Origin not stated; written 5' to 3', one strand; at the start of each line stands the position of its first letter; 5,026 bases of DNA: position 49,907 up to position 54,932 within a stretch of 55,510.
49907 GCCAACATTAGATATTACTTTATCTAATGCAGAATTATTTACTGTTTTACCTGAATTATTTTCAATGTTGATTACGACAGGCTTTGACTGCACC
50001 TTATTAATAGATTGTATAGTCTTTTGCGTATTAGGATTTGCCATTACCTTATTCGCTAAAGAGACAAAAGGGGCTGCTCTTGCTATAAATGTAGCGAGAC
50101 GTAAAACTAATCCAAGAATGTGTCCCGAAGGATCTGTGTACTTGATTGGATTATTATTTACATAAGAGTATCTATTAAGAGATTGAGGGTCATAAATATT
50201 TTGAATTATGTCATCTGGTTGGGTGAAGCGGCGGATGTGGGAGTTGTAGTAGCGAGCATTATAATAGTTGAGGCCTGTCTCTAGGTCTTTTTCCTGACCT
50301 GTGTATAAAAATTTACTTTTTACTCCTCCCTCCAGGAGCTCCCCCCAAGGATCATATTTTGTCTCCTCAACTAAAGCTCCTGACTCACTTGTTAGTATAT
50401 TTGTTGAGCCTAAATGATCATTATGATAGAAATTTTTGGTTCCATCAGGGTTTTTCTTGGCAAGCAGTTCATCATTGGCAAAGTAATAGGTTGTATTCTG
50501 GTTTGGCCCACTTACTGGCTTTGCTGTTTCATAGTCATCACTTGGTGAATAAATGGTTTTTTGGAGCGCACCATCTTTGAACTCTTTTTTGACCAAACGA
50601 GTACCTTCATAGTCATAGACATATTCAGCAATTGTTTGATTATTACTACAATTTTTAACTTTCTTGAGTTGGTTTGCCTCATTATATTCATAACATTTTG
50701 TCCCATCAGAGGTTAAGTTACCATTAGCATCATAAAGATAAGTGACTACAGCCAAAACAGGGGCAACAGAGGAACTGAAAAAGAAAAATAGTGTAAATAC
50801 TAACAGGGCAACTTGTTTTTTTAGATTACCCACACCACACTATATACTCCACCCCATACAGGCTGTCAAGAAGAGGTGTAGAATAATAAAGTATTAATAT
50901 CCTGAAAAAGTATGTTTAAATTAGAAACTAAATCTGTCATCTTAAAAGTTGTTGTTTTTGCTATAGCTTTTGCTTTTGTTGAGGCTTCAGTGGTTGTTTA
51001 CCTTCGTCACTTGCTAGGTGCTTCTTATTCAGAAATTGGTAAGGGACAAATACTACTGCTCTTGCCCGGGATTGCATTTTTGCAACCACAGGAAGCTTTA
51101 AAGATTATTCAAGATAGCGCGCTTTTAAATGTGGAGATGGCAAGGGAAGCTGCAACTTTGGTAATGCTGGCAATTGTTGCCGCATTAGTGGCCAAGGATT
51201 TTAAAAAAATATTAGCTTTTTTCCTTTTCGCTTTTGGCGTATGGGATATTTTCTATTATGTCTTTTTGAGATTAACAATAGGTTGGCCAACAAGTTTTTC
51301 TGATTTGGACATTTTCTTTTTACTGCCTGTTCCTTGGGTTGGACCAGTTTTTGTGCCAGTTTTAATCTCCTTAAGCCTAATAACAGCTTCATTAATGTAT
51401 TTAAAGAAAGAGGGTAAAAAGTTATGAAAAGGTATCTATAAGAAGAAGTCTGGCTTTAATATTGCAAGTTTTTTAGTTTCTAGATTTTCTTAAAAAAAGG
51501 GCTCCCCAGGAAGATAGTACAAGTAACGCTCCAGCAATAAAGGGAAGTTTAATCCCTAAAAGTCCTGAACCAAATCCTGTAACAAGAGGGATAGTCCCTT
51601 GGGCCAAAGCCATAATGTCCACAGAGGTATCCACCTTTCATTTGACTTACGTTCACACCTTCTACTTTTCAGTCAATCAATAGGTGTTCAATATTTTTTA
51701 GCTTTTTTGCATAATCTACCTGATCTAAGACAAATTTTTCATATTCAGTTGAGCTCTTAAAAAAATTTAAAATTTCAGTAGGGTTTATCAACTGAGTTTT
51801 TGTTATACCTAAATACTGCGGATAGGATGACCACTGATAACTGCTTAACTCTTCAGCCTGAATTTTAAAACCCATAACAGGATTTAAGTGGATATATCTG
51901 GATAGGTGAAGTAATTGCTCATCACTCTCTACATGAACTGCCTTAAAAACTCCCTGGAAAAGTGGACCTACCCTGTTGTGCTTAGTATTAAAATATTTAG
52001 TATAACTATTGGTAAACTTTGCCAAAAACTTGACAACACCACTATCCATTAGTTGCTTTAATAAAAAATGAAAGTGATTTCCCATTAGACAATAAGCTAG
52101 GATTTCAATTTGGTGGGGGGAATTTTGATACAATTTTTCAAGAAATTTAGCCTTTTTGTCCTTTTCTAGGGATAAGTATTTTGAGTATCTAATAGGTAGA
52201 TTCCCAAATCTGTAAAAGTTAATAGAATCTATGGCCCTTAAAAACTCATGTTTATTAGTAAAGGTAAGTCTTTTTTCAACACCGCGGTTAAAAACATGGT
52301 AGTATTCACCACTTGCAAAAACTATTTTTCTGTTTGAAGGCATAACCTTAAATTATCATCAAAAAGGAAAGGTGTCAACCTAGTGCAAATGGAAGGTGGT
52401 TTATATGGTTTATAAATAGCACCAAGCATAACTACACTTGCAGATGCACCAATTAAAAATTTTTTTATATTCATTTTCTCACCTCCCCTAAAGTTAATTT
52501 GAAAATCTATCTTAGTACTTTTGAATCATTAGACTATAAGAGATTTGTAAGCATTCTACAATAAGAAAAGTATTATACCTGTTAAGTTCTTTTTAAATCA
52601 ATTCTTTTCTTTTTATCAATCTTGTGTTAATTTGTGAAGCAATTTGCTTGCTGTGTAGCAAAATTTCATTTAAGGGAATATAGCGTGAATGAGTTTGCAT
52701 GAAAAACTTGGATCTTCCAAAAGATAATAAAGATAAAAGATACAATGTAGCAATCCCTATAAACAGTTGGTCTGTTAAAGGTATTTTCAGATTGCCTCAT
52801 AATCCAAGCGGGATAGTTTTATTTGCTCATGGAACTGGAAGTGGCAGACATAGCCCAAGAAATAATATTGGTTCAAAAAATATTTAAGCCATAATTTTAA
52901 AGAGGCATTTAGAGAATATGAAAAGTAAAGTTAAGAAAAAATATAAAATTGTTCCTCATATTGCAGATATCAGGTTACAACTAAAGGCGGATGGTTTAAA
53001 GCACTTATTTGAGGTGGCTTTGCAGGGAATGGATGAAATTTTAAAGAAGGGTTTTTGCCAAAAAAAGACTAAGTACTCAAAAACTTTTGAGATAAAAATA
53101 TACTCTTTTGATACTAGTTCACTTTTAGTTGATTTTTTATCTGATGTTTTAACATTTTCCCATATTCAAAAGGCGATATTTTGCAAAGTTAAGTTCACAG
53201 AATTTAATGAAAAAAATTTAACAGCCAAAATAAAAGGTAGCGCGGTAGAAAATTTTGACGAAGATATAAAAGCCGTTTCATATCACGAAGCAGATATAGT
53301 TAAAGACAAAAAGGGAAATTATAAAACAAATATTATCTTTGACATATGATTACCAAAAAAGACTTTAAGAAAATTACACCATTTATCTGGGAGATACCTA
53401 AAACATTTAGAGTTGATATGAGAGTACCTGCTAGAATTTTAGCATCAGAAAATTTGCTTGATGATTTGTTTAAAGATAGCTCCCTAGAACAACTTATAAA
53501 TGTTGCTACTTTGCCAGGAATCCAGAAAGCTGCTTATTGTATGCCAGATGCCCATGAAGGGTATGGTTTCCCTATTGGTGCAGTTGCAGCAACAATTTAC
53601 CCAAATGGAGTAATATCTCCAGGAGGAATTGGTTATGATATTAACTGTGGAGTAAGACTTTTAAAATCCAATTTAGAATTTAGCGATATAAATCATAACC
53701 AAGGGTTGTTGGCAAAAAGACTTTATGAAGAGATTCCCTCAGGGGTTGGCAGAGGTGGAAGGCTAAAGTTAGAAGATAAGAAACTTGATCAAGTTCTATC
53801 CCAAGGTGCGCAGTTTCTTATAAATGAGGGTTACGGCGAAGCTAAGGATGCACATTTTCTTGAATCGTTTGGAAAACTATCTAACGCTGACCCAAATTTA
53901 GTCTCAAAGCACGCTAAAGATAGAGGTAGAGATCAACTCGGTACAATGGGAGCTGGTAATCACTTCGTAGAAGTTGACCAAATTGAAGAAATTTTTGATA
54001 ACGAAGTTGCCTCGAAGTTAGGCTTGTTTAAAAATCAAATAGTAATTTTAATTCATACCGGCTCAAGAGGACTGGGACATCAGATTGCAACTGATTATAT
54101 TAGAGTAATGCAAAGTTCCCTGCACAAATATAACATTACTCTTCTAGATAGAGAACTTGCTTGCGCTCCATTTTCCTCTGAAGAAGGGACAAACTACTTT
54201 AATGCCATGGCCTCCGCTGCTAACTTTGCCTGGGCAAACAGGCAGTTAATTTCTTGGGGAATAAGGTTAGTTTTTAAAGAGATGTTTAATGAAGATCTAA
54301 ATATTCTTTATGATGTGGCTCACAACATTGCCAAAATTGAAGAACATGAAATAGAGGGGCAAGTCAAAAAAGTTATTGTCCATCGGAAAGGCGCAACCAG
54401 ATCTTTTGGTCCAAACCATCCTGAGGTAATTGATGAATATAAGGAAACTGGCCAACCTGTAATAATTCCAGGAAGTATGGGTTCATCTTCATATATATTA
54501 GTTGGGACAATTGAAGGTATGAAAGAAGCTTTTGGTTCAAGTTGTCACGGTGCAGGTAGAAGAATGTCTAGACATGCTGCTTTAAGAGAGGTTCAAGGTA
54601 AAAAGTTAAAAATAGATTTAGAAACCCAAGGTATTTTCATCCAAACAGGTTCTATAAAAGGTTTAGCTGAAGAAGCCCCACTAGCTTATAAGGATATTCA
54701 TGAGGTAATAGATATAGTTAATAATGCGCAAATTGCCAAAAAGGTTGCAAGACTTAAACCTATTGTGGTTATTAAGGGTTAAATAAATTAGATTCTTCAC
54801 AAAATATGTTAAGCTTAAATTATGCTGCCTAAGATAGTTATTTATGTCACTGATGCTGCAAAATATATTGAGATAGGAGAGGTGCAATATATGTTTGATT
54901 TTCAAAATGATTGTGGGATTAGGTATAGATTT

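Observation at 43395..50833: Split Rhs system: core plus toxin as a separate secreted mini-protein, immunity gene, then a giant shell protein that lacks the core, all in one tight operon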

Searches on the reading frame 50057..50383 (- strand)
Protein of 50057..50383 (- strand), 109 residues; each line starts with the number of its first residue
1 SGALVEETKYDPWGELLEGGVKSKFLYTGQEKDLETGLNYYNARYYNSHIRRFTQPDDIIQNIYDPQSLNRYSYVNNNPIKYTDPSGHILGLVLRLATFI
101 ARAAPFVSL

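Call 77: search_solved_structures(query=window:50057-50383:-, max_evalue=0.01, show_alignments=5)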
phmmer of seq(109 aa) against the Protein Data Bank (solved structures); distinct sequences matched with E-value up to 0.01: 20.
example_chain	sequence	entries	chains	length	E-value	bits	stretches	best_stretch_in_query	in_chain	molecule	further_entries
8fjp_A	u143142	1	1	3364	1.3e-08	38.3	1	8-96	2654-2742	salivary gland surface protein 1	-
9on3_A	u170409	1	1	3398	9.4e-07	32.3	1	17-91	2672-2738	SGS4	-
7q97_A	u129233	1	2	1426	8.4e-06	29.3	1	7-89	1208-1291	Rhs family protein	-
9c4k_Q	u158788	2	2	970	2.5e-05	27.8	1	25-88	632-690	Toxin subunit YenC2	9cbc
4igl_B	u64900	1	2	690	3.2e-05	27.4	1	25-87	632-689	YenC2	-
6suf_F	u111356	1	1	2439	3.5e-05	27.3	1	24-98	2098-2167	TcdB2,TccC3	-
6h6e_F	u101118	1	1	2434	3.6e-05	27.2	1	24-98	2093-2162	TcdB2,TccC3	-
8h8a_A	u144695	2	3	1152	3.7e-05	27.2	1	20-87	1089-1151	Putative Rhs-family protein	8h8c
6sup_A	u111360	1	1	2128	6.9e-05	26.3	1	24-87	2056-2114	TcdB2,TccC3,Cell division control protein 42 homolog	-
8h8b_A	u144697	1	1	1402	8.8e-05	26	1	20-90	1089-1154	Putative Rhs-family protein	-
6sue_F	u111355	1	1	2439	0.00021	24.8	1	24-98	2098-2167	TcdB2,TccC3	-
6h6f_F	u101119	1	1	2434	0.00021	24.7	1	24-98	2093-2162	TcdB2,TccC3,TccC3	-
6h6g_A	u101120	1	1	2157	0.00038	23.9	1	24-87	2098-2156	TcdB2,TccC3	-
6suq_A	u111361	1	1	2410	0.0004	23.9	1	24-88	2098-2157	TcdB2,TccC3,Genome polyprotein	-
5kis_B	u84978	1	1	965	0.00048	23.6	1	25-89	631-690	RHS2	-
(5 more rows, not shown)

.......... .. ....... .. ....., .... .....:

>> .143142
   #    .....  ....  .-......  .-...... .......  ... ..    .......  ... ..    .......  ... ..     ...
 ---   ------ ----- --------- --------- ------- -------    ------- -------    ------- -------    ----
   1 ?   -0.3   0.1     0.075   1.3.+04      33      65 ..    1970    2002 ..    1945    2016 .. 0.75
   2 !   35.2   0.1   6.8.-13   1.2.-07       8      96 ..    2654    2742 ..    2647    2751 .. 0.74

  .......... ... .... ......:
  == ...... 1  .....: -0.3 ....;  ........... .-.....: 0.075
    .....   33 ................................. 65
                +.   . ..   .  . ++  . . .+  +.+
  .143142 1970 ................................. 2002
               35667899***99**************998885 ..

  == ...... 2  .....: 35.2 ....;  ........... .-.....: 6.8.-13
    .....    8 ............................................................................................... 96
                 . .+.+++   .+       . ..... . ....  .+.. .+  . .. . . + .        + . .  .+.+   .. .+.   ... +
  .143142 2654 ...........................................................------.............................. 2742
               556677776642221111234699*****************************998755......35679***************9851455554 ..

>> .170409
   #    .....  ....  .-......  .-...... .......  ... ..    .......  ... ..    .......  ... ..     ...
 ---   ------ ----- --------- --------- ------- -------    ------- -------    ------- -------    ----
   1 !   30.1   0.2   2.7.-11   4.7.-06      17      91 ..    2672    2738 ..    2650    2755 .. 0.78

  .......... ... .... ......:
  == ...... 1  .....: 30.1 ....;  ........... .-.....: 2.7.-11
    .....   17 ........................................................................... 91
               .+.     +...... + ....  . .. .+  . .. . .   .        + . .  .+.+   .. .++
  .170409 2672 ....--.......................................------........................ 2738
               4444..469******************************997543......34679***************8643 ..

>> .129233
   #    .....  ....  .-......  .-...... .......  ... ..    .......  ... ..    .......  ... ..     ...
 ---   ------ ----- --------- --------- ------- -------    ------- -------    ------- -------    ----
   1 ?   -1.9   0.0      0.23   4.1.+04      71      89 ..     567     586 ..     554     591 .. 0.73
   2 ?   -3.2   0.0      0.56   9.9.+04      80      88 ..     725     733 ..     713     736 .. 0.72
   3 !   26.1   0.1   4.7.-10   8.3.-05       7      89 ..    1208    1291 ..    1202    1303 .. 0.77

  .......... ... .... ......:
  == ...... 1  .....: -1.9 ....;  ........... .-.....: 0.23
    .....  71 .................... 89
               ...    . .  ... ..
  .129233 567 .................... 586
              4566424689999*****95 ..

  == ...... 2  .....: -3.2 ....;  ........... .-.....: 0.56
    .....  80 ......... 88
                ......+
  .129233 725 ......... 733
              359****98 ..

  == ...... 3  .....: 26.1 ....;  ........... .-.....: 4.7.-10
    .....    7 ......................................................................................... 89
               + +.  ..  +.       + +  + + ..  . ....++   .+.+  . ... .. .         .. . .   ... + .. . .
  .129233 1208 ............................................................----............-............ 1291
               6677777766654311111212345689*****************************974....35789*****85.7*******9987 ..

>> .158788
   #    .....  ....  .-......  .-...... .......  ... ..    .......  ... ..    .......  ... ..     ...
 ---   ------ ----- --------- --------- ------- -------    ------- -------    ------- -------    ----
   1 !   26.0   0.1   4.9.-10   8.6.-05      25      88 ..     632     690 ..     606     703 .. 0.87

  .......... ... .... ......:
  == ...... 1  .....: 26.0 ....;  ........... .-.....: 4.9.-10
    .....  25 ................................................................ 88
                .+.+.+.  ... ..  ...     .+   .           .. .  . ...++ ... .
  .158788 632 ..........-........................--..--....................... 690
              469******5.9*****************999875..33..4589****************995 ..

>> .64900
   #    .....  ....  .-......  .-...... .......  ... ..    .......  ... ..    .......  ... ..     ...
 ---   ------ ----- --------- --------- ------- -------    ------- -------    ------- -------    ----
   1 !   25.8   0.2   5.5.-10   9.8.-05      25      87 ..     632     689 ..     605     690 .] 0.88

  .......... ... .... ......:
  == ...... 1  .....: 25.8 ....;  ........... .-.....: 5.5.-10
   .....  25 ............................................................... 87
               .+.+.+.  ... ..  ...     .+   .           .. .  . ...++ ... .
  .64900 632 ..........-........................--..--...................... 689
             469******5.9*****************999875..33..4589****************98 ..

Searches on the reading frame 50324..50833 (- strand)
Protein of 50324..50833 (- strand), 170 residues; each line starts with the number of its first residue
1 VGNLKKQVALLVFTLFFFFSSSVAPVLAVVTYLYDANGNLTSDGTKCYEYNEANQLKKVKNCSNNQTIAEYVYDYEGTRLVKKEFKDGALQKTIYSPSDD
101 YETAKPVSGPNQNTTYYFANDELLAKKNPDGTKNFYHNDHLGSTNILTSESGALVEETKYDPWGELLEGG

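Call 75: find_related_loci(query=window:50324-50833:-, collection=metagenome_contigs, flank=10000)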
Query seq(170 aa) (170 aa) in metagenome_contigs; peptide patterns used: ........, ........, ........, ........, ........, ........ (x = any residue, [..] = any of these).
79 stretches matched a pattern; 10 encode a relative of the query (tblastn E <= 1e-3); 10 distinct loci.
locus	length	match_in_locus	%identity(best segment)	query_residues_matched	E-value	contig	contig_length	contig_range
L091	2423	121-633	71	1-170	3e-89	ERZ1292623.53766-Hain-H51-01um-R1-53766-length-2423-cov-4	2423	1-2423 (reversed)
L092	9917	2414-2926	70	1-170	1e-81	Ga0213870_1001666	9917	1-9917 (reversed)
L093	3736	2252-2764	74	1-170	2e-78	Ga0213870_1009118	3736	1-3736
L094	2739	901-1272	59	47-170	7e-50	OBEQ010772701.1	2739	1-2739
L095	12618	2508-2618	89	34-70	1e-17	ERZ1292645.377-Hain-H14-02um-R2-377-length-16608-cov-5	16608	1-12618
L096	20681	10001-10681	38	8-168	1e-6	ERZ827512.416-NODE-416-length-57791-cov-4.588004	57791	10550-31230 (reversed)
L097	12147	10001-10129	49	24-61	2e-6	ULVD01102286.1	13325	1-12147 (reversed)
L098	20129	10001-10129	49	24-61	2e-6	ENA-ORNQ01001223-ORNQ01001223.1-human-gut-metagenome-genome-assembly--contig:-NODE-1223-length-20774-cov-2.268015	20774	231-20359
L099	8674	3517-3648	48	24-62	1e-6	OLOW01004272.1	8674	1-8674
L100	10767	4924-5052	49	24-61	2e-6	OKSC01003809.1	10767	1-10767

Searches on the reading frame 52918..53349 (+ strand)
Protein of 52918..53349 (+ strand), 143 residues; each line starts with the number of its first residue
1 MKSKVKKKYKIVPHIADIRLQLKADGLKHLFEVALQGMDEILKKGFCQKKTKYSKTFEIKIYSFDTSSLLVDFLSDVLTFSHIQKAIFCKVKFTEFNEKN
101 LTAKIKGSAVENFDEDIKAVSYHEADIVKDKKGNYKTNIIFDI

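Call 44: search_protein_families(library=pfam, proteins=[window:52918-53349:+], max_evalue=0.001)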
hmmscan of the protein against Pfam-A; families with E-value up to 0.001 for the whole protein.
window:52918-53349:+ (143 aa): 1 family
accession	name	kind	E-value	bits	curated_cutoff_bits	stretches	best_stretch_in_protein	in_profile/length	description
PF01951.21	Archease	-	9.4e-23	81.5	25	1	9-143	1-136/136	Archease protein family (MTH1598/TM1083)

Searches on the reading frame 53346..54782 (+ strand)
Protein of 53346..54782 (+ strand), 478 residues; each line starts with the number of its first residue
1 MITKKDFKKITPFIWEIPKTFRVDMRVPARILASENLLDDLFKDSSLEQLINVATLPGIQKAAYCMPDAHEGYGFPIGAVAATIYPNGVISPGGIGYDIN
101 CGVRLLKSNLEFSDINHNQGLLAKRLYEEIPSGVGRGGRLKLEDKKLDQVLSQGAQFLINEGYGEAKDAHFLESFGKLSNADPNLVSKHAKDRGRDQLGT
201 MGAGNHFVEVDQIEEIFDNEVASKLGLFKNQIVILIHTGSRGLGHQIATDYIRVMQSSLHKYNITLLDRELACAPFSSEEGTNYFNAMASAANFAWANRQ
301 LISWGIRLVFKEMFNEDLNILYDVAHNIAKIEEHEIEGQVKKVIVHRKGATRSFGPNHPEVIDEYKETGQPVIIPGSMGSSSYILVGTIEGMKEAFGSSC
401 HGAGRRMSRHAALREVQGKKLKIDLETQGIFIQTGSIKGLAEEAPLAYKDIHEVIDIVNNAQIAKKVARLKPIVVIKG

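Call 44: search_protein_families(library=pfam, proteins=[window:53346-54782:+], max_evalue=0.001)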
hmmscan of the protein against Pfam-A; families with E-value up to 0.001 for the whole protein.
window:53346-54782:+ (478 aa): 1 family
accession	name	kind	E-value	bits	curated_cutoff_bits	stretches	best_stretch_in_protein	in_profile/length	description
PF01139.22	RtcB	-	8.3e-166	552.9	27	1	49-478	1-426/426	tRNA-splicing ligase RtcB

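Call 74: list_cluster_members(proteins=[window:53346-54782:+, window:42125-43354:-, window:29596-31122:+, window:43395-49184:-, window:49188-49580:-])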
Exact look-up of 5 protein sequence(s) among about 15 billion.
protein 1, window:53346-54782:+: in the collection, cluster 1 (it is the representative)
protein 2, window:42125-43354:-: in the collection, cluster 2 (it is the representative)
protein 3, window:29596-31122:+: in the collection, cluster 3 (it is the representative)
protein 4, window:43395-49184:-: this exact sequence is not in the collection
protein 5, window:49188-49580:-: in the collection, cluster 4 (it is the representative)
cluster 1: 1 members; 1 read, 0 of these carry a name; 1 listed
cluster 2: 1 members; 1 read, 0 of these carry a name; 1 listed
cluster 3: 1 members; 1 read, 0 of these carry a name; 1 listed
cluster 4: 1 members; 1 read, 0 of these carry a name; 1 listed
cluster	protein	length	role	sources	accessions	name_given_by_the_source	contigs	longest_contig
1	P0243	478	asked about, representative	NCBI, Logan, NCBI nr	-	-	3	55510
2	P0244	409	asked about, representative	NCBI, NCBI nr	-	-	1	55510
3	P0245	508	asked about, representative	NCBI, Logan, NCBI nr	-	-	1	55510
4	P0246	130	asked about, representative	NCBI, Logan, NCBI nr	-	-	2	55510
